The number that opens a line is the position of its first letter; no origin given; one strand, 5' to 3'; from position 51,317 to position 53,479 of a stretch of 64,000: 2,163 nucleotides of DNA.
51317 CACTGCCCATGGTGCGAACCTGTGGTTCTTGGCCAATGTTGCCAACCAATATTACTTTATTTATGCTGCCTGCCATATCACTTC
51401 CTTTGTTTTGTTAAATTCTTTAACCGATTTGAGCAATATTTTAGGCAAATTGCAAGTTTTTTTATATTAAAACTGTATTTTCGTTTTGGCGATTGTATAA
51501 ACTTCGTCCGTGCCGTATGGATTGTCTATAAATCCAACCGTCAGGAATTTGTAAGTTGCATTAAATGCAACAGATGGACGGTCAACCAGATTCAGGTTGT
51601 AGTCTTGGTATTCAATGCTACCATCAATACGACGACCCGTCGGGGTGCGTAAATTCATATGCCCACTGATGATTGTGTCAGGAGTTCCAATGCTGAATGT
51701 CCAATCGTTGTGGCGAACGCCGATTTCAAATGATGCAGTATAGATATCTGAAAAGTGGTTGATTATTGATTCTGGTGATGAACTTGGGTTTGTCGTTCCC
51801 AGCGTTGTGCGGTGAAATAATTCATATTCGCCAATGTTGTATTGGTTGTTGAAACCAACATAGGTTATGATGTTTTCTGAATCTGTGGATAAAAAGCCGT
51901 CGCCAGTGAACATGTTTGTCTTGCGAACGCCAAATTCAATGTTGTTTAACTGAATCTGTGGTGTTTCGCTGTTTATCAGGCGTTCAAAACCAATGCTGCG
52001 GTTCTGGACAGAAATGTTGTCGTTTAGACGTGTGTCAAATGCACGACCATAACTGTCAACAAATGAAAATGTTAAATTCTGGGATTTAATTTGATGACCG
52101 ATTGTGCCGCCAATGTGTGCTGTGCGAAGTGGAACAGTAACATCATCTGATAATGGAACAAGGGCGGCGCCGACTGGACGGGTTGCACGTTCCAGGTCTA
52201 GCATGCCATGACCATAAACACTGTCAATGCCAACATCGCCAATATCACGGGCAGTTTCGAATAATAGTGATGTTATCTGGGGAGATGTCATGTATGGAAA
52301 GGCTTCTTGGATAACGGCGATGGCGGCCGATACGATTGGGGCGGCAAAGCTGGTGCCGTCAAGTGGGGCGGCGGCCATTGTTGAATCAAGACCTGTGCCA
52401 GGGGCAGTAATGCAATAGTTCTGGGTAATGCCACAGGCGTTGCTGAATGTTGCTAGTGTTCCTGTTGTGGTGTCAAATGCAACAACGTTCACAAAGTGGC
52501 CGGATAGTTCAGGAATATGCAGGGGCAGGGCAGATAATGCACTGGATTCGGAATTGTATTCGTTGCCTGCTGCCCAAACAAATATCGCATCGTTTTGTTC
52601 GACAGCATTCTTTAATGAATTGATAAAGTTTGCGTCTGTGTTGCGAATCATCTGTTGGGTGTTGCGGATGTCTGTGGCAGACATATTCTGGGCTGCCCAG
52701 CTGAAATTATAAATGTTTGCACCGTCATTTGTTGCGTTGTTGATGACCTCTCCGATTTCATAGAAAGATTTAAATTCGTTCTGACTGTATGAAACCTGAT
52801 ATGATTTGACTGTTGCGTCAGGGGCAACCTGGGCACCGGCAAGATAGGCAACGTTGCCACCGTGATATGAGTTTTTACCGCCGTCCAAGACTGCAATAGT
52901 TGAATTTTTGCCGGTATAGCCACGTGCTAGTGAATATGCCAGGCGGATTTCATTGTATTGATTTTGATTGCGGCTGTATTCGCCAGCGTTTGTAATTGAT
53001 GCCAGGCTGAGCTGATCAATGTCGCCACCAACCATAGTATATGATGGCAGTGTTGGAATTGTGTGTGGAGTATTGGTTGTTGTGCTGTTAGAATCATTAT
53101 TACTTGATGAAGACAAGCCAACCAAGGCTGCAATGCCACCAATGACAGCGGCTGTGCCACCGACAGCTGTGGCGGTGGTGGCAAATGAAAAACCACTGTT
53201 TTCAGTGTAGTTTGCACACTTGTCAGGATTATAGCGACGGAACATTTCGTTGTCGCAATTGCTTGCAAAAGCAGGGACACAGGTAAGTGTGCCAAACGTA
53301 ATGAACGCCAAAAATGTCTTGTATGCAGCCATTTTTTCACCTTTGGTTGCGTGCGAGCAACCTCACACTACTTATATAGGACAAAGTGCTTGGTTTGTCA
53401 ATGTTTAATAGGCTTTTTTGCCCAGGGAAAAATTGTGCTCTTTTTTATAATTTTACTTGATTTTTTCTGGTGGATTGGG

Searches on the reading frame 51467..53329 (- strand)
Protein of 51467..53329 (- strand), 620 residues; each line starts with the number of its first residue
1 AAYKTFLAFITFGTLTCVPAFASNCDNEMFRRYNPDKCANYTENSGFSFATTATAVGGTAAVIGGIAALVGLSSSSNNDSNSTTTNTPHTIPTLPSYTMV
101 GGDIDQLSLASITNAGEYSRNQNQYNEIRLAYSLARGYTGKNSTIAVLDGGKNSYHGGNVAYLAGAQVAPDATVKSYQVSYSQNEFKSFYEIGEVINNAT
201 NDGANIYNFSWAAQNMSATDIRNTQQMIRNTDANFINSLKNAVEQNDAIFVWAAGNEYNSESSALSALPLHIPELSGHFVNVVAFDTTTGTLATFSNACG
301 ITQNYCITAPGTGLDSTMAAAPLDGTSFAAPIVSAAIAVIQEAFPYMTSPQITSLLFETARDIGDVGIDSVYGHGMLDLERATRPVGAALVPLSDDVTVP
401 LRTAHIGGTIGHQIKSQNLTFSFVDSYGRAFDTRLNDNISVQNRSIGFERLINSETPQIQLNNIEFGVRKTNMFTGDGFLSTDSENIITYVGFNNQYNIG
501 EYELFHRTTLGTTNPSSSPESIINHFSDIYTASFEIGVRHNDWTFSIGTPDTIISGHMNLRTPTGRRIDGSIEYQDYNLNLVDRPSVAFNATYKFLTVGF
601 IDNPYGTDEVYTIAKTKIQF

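Call 31: search_protein_families(library=pfam, proteins=[window:51467-53329:-], max_evalue=0.00001)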
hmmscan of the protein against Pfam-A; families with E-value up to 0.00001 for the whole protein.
window:51467-53329:- (620 aa): 1 family
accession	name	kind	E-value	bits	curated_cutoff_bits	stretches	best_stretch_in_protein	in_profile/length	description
PF00082.27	Peptidase_S8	-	9.7e-30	104.3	21.8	1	157-375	57-288/288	Subtilase family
